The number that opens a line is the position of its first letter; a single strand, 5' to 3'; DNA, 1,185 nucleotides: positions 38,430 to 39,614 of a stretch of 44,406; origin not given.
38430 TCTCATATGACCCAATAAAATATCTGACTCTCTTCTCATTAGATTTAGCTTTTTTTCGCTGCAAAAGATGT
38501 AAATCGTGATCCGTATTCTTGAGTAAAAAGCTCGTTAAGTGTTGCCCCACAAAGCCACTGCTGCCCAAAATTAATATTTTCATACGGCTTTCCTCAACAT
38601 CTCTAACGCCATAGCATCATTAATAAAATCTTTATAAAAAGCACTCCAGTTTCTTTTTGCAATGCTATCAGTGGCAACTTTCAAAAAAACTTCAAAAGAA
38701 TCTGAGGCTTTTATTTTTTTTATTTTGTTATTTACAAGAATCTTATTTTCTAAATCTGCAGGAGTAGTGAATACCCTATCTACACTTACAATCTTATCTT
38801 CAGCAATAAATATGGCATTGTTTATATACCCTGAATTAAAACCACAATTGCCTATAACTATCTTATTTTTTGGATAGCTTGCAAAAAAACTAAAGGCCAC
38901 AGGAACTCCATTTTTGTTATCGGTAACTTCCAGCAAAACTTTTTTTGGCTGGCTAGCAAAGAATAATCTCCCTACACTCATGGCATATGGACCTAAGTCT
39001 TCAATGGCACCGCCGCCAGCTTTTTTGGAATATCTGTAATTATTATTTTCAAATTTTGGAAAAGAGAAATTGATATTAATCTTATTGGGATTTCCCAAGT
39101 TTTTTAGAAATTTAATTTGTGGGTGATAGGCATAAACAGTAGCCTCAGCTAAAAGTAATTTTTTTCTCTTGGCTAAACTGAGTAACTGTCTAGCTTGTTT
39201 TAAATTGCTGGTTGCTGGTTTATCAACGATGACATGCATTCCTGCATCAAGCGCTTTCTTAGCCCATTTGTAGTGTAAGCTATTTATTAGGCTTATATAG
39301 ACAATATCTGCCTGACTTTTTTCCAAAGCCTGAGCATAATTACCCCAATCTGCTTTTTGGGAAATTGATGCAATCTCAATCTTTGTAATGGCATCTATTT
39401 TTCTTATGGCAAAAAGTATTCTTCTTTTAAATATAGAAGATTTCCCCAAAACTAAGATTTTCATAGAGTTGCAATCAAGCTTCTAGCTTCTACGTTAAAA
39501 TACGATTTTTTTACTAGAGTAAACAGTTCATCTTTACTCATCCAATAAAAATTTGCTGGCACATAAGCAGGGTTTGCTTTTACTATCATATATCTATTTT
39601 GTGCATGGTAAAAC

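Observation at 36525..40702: Antibiotic-type 2,6-dideoxyhexose cassette embedded in a cell-surface glycan locus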

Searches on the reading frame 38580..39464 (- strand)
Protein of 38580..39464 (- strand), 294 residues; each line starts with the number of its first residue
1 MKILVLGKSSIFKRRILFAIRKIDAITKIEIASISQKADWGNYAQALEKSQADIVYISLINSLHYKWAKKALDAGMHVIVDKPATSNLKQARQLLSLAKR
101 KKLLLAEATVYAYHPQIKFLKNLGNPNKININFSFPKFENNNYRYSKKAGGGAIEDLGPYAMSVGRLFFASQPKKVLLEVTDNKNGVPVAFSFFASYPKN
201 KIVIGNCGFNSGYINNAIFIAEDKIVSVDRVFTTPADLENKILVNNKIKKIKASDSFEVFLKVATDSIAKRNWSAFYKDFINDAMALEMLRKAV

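Call 4: search_protein_families(library=pfam, proteins=[window:38580-39464:-], max_evalue=0.01)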
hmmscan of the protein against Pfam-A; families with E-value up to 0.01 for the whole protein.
window:38580-39464:- (294 aa): 2 families
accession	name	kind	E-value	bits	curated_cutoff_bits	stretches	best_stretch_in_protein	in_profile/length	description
PF01408.29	GFO_IDH_MocA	-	1.3e-13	52.2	24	1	38-106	49-117/120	Oxidoreductase family, NAD-binding Rossmann fold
PF22725.1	GFO_IDH_MocA_C3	-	3.9e-09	37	27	1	122-213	12-108/124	GFO/IDH/MocA C-terminal domain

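Call 9: search_protein_families(library=ncbifam, proteins=[window:38580-39464:-], max_evalue=0.001)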
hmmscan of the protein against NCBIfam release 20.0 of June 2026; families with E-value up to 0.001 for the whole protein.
window:38580-39464:- (294 aa): 7 families
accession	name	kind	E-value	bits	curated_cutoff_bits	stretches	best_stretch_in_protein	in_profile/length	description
NF008607.0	PRK11579.1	subfamily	3.9e-13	49.1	330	1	47-205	60-226/346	oxidoreductase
NF007574.0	PRK10206.1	equivalog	1.6e-09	37.3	352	1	44-105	58-119/345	oxidoreductase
NF041392.1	XylDh_Gfo6_Halo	equivalog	9.5e-09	34.5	350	1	33-182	64-225/350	D-xylose 1-dehydrogenase Gfo6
NF040723.1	UDP-GlcNAcDh_Arch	equivalog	1.1e-08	34.9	450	1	19-123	29-132/302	UDP-N-acetylglucosamine 3-dehydrogenase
NF052479.1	LevoglcsnDh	equivalog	8.5e-08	31.3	650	1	39-129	61-151/386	levoglucosan dehydrogenase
TIGR04380.1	myo_inos_iolG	equivalog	6.6e-05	21.9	355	1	38-102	51-115/330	inositol 2-dehydrogenase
NF058561.1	BT_2158_fam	equivalog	0.00028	19.6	750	1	38-102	84-147/487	glycoside 3-dehydrogenase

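Call 11: search_solved_structures(query=window:38580-39464:-, max_evalue=1, show_alignments=3)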
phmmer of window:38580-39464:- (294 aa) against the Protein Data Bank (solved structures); distinct sequences matched with E-value up to 1: 74 (the best 60 are shown).
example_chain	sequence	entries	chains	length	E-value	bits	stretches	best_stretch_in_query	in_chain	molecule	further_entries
3rbv_A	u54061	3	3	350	1.6e-20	77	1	42-268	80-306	Sugar 3-ketoreductase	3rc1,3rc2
3rc7_A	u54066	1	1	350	5.6e-20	75.2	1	42-268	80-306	Sugar 3-ketoreductase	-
3rcb_A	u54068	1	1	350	5.6e-20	75.2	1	42-268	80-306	Sugar 3-ketoreductase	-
3rc9_A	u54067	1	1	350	1.1e-19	74.2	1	42-268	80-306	Sugar 3-ketoreductase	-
3evn_A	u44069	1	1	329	4.5e-15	59.1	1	47-169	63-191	Oxidoreductase, Gfo/Idh/MocA family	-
4had_A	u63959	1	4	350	5e-13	52.4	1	34-178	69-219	Probable oxidoreductase protein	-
3e9m_A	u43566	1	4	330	1.6e-12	50.7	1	34-168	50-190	Oxidoreductase, Gfo/Idh/MocA family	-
2ho5_A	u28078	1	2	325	4.7e-12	49.2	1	29-172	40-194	Oxidoreductase, Gfo/Idh/MocA family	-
4iq0_A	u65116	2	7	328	4.8e-12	49.1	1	29-172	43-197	Oxidoreductase, Gfo/Idh/MocA family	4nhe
4gqa_A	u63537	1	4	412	3.1e-10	43.2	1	13-169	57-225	NAD binding Oxidoreductase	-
1ydw_A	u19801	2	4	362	4.2e-10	42.8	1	40-165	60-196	AX110P-like protein | Probable oxidoreductase At4g09670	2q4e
3fhl_A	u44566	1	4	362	4.2e-10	42.8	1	42-165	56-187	Putative oxidoreductase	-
3e82_A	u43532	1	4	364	4.9e-10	42.5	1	46-207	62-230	Putative oxidoreductase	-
1evj_A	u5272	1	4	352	1.2e-09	41.3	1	38-177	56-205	GLUCOSE-FRUCTOSE OXIDOREDUCTASE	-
1ofg_A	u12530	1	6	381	1.3e-09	41.1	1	38-177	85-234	GLUCOSE-FRUCTOSE OXIDOREDUCTASE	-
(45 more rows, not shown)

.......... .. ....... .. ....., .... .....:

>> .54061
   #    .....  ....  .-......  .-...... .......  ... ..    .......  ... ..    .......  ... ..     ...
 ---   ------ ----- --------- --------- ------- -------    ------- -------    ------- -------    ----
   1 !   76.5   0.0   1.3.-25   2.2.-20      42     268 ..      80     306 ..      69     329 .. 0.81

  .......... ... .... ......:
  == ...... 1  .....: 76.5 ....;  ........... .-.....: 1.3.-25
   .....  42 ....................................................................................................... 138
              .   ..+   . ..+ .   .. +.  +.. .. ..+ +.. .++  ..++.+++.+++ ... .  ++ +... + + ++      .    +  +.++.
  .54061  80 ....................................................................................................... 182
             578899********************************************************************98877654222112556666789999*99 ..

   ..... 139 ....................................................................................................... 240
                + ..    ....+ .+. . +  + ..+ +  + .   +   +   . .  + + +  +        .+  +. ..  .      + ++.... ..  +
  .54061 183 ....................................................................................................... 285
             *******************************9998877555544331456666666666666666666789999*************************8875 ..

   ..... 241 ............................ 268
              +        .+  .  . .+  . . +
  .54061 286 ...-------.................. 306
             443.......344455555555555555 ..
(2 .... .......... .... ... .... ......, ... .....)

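Call 30: find_homologous_proteins(query=window:38580-39464:-, max_evalue=1e-10)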
Query window:38580-39464:- (294 aa): 295 proteins with E <= 1e-10 among 2782 candidates; the best 120 are listed.
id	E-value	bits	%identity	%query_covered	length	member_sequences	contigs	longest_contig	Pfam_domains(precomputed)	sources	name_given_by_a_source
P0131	2.0e-185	633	100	100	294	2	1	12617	PF01408.29,PF22725.2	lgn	-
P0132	1.0e-94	335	53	100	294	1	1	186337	PF01408.29,PF22725.2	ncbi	-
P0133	6.9e-93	329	53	100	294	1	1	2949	PF01408.29,PF22725.2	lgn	-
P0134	9.9e-74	266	47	100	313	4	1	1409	PF01408.29,PF22725.2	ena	-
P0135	1.1e-72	263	46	100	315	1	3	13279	PF01408.29,PF22725.2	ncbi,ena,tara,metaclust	tara:strand:- start:903 stop:1850 length:948 start_codon:yes stop_codon:yes gene_type:complete|metac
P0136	1.6e-71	259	45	100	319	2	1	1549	PF01408.29,PF22725.2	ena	-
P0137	3.6e-71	258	44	100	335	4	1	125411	PF01408.29,PF22725.2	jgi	-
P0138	1.9e-69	252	44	100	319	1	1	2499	PF01408.29,PF22725.2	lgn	-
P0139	5.7e-67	244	44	100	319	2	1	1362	PF01408.29,PF22725.2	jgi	jgi:dTDP-3,4-didehydro-2,6-dideoxy-alpha-D-glucose 3-reductase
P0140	7.6e-67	244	44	100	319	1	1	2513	PF01408.29,PF22725.2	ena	-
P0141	7.8e-67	244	44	100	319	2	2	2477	PF01408.29,PF22725.2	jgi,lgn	-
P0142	2.3e-66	242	43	100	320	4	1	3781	PF01408.29,PF22725.2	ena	-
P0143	4.1e-66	241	44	100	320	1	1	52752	PF01408.29,PF22725.2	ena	-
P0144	1.6e-65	239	43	100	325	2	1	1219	PF01408.29,PF22725.2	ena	-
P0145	2.4e-65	239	43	100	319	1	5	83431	PF01408.29,PF22725.2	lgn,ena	-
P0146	4.4e-65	238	42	94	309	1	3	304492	PF01408.29,PF22725.2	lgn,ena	-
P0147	5.3e-65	238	41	100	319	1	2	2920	PF01408.29,PF22725.2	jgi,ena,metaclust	metaclust:\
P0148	1.3e-63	233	43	100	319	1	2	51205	PF01408.29,PF22725.2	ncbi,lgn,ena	ncbi:MAG: Gfo/Idh/MocA family oxidoreductase [Bacteroidota bacterium]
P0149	1.7e-63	233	43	99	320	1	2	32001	PF01408.29,PF22725.2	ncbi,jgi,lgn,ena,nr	ncbi:MAG: hypothetical protein DRP74_01910 [Candidatus Omnitrophota bacterium]|nr:MAG: hypothetical 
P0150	3.2e-63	232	42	100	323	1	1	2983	PF01408.29,PF22725.2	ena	-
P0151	3.7e-63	232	41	100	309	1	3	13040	PF01408.29,PF22725.2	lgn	-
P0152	4.0e-63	231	41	100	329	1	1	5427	PF01408.29,PF22725.2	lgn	-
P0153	1.0e-62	230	40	100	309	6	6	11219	PF01408.29,PF22725.2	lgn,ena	-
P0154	1.0e-62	230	40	100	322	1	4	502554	PF01408.29,PF22725.2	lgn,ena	-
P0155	1.2e-62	230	41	99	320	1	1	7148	PF01408.29,PF22725.2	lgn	-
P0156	2.2e-62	229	38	100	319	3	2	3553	PF01408.29,PF22725.2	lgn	-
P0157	6.4e-62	228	40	100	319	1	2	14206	PF01408.29,PF22725.2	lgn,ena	-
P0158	8.3e-62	227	42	99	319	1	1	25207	PF01408.29,PF22725.2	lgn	-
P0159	8.5e-62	227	40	100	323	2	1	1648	PF01408.29,PF22725.2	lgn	-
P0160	8.6e-62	227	42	99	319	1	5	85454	PF01408.29,PF22725.2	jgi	-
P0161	1.4e-61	226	41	99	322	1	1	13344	PF01408.29,PF22725.2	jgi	-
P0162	3.3e-61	225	41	100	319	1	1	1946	PF01408.29,PF22725.2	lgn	-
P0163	3.8e-61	225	39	99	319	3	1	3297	PF01408.29,PF22725.2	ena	-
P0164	1.1e-60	223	39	100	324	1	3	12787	PF01408.29,PF22725.2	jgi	jgi:NDP-hexose-3-ketoreductase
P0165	2.2e-60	222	40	100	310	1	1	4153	PF01408.29,PF22725.2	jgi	jgi:predicted dehydrogenase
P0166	3.0e-60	222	40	100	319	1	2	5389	PF01408.29,PF22725.2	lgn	-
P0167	3.1e-60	222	39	100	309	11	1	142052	PF01408.29,PF22725.2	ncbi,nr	ncbi:MAG: Gfo/Idh/MocA family oxidoreductase [Myxococcales bacterium]|nr:Gfo/Idh/MocA family oxidore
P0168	3.3e-60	222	40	100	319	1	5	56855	PF01408.29,PF22725.2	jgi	-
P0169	6.2e-60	221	42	92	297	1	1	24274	PF01408.29,PF22725.2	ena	-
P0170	6.9e-60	221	40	99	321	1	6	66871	PF01408.29,PF22725.2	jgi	-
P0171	9.4e-60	220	39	100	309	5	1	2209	PF01408.29,PF22725.2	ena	-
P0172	1.4e-59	220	42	100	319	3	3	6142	PF01408.29,PF22725.2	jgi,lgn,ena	jgi:predicted dehydrogenase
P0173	2.0e-59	219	42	99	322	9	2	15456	PF01408.29,PF22725.2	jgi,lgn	-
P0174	3.3e-59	219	42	100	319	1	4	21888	PF01408.29,PF22725.2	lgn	-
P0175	3.5e-59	219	38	100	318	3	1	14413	PF01408.29,PF22725.2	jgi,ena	-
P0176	3.7e-59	218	38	100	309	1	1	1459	PF01408.29,PF22725.2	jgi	jgi:predicted dehydrogenase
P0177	5.0e-59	218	43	99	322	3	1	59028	PF01408.29,PF22725.2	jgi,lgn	jgi:NDP-hexose-3-ketoreductase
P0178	6.1e-59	218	41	99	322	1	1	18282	PF01408.29,PF22725.2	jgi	jgi:NDP-hexose-3-ketoreductase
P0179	7.8e-59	217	41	100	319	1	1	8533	PF01408.29,PF22725.2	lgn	-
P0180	1.0e-58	217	37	99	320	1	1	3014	PF01408.29,PF22725.2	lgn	-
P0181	1.0e-58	217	39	100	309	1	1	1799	PF01408.29,PF22725.2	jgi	jgi:NDP-hexose-3-ketoreductase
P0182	1.1e-58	217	39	100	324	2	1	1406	PF01408.29,PF22725.2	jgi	jgi:NDP-hexose-3-ketoreductase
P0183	1.6e-58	216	40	99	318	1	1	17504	PF01408.29,PF22725.2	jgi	jgi:dTDP-3,4-didehydro-2,6-dideoxy-alpha-D-glucose 3-reductase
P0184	1.9e-58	216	40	100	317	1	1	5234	PF01408.29,PF22725.2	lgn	-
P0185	1.9e-58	216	40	100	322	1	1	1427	PF01408.29,PF22725.2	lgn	-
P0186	1.9e-58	216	38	100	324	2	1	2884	PF01408.29,PF22725.2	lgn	-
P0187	1.9e-58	216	38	100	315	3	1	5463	PF01408.29,PF22725.2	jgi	-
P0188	2.0e-58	216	39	99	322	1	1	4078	PF01408.29,PF22725.2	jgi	jgi:dTDP-3,4-didehydro-2,6-dideoxy-alpha-D-glucose 3-reductase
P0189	2.4e-58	216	38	100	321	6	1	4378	PF01408.29,PF22725.2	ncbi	-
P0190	4.2e-58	215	38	100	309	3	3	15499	PF01408.29,PF22725.2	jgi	-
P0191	6.2e-58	214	38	100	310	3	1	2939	PF01408.29,PF22725.2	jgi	jgi:predicted dehydrogenase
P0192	9.4e-58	214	39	100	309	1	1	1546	PF01408.29,PF22725.2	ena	-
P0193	1.4e-57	213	40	100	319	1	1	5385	PF01408.29,PF22725.2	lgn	-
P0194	3.6e-57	212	38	100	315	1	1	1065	PF01408.29,PF22725.2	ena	-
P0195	4.3e-57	212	39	100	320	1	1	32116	PF01408.29,PF22725.2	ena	-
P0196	4.8e-57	212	39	100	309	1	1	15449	PF01408.29,PF22725.2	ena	-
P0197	6.0e-57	211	38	100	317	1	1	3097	PF01408.29,PF22725.2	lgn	-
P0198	6.2e-57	211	40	100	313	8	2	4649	PF01408.29,PF22725.2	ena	-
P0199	6.6e-57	211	36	99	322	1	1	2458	PF01408.29,PF22725.2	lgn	-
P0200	1.3e-56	210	39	99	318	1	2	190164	PF01408.29,PF22725.2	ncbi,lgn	-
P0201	1.4e-56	210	39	100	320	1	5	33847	PF01408.29,PF22725.2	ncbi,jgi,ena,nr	ncbi:MAG TPA: Gfo/Idh/MocA family oxidoreductase [Candidatus Omnitrophota bacterium]|nr:Gfo/Idh/MocA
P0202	1.6e-56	210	39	99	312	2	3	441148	PF01408.29,PF22725.2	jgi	jgi:NDP-hexose-3-ketoreductase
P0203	2.9e-56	209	36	100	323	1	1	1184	PF01408.29,PF22725.2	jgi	jgi:predicted dehydrogenase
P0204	3.4e-56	209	39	100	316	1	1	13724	PF01408.29,PF22725.2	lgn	-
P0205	3.4e-56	209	41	98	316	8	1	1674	PF01408.29,PF22725.2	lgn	-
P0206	3.5e-56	209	38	100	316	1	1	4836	PF01408.29,PF22725.2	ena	-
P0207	4.1e-56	209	37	100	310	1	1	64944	PF01408.29,PF22725.2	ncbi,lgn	-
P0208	5.3e-56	208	37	100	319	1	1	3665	PF01408.29,PF22725.2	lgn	-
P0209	5.8e-56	208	38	98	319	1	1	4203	PF01408.29,PF22725.2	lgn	-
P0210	6.2e-56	208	38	100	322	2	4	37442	PF01408.29,PF22725.2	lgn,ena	-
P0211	6.7e-56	208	39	100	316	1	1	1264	PF01408.29,PF22725.2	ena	-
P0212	7.5e-56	208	41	99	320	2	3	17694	PF01408.29,PF22725.2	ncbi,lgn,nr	ncbi:MAG: Gfo/Idh/MocA family oxidoreductase [Thiogranum sp.]|nr:Gfo/Idh/MocA family oxidoreductase 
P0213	9.9e-56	207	40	91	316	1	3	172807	PF01408.29,PF22725.2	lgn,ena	-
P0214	1.4e-55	207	42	83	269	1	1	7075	PF01408.29,PF22725.2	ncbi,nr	ncbi:MAG: Gfo/Idh/MocA family oxidoreductase, partial [Desulfobacterota bacterium]|nr:Gfo/Idh/MocA f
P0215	1.7e-55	206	40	99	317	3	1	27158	PF01408.29,PF22725.2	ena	-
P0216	3.0e-55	206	39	100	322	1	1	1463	PF01408.29,PF22725.2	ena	-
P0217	3.0e-55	206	36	100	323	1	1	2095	PF01408.29,PF22725.2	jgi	jgi:predicted dehydrogenase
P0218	4.3e-55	205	39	97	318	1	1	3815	PF01408.29,PF22725.2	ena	-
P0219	4.8e-55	205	37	100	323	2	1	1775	PF01408.29,PF22725.2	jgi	-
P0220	4.9e-55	205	41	99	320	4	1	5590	PF01408.29,PF22725.2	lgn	-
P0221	5.7e-55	205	38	100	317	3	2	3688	PF01408.29,PF22725.2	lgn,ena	-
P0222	5.9e-55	205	40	99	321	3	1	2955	PF01408.29,PF22725.2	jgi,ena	-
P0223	6.5e-55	205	41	100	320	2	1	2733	PF01408.29,PF22725.2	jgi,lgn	jgi:predicted dehydrogenase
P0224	7.4e-55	204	38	100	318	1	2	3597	PF01408.29,PF22725.2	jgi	jgi:NDP-hexose-3-ketoreductase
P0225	1.1e-54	204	38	98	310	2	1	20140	PF01408.29,PF22725.2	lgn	-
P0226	1.2e-54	204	42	84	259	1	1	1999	PF01408.29,PF22725.2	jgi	jgi:predicted dehydrogenase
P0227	1.5e-54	203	42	99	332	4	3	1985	PF01408.29,PF22725.2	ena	-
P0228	2.1e-54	203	39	99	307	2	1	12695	PF01408.29,PF22725.2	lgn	-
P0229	2.3e-54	203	38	100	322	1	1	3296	PF01408.29,PF22725.2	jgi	jgi:predicted dehydrogenase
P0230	3.7e-54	202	39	100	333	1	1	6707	PF01408.29,PF22725.2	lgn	-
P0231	4.7e-54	202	35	100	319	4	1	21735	PF01408.29,PF22725.2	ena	-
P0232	1.0e-53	201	39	87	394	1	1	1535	PF01408.29,PF22725.2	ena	-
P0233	1.8e-53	200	39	100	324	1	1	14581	PF01408.29,PF22725.2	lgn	-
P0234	3.3e-53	199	37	99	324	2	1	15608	PF01408.29,PF22725.2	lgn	-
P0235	3.7e-53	199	37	96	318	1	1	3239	PF01408.29,PF22725.2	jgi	jgi:dTDP-3,4-didehydro-2,6-dideoxy-alpha-D-glucose 3-reductase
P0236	4.8e-53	198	39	97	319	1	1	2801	PF01408.29,PF22725.2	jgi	-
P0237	7.8e-53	198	36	100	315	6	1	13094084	PF01408.29,PF22725.2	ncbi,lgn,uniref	ncbi:Gfo/Idh/MocA family oxidoreductase [Sorangium sp. So ce375]|uniref:Gfo/Idh/MocA family protein 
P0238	9.3e-53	197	36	99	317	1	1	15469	PF01408.29,PF22725.2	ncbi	-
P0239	9.5e-53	197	39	99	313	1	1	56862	PF01408.29,PF22725.2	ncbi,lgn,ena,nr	ncbi:MAG: Gfo/Idh/MocA family oxidoreductase [Candidatus Promineifilaceae bacterium]|nr:Gfo/Idh/MocA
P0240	1.3e-52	197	40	100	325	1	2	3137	PF01408.29,PF22725.2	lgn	-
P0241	1.4e-52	197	38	100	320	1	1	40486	PF01408.29,PF22725.2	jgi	jgi:dTDP-3,4-didehydro-2,6-dideoxy-alpha-D-glucose 3-reductase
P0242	3.5e-52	196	36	100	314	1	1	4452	PF01408.29,PF22725.2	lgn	-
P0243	3.9e-52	195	37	99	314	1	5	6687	PF01408.29,PF22725.2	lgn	-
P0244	4.1e-52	195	39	99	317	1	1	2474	PF01408.29,PF22725.2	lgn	-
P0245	6.5e-52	195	38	99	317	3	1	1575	PF01408.29,PF22725.2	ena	-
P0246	6.9e-52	195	38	99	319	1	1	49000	PF01408.29,PF22725.2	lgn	-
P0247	1.8e-51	193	39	99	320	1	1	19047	PF01408.29,PF22725.2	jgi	jgi:NDP-hexose-3-ketoreductase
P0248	1.9e-51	193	38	98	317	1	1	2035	PF01408.29,PF22725.2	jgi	jgi:predicted dehydrogenase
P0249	2.0e-51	193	38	99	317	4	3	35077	PF01408.29,PF22725.2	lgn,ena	-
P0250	2.1e-51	193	38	100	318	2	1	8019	PF01408.29,PF22725.2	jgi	jgi:predicted dehydrogenase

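Call 34: find_encoding_contigs(protein=P0133, flank=5000, max_places=2)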
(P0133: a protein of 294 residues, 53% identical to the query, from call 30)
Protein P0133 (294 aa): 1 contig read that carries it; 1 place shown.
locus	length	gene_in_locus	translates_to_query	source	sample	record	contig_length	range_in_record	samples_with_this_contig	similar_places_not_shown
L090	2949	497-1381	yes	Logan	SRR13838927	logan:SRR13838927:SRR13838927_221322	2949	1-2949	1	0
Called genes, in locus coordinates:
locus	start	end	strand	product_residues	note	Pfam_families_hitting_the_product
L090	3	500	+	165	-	?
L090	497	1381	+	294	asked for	PF01408:GFO_IDH_MocA, PF22725:GFO_IDH_MocA_C3 (weak)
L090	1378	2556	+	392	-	PF13439:Glyco_transf_4, PF13579:Glyco_trans_4_4, PF20706:GT4-conflict, PF00534:Glycos_transf_1, PF13692:Glyco_trans_1_4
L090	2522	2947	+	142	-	?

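Call 35: find_encoding_contigs(protein=P0135, flank=10000, max_places=2)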
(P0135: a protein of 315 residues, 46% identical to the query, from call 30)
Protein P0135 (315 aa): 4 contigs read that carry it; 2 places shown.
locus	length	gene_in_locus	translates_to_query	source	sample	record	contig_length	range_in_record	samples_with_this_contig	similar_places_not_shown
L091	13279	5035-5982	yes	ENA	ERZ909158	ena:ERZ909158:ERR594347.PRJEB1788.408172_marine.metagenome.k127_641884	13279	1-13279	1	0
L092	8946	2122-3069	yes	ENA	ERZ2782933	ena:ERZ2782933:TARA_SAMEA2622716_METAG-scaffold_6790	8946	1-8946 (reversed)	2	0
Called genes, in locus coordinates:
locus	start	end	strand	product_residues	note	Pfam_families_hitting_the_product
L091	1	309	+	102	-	?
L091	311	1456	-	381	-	PF13524:Glyco_trans_1_2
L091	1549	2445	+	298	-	PF01073:3Beta_HSD, PF01370:Epimerase, PF02719:Polysacc_synt_2 (weak), PF04321:RmlD_sub_bind, PF05368:NmrA (weak), PF13460:NAD_binding_10, PF16363:GDP_Man_Dehyd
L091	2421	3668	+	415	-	PF00534:Glycos_transf_1 (weak), PF13692:Glyco_trans_1_4 (weak)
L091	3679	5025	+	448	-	PF03559:Hexose_dehydrat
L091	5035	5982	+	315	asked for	PF01408:GFO_IDH_MocA, PF22725:GFO_IDH_MocA_C3 (weak)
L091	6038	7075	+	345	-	PF01571:GCV_T, PF08669:GCV_T_C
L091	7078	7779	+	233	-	PF04029:2-ph_phosp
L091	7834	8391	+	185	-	PF02622:DUF179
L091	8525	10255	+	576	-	PF21211:FkbH_N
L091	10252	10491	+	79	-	PF00550:PP-binding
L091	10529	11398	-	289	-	-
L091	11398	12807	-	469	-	PF03062:MBOAT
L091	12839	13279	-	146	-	?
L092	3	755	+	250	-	?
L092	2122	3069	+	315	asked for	PF01408:GFO_IDH_MocA, PF22725:GFO_IDH_MocA_C3 (weak)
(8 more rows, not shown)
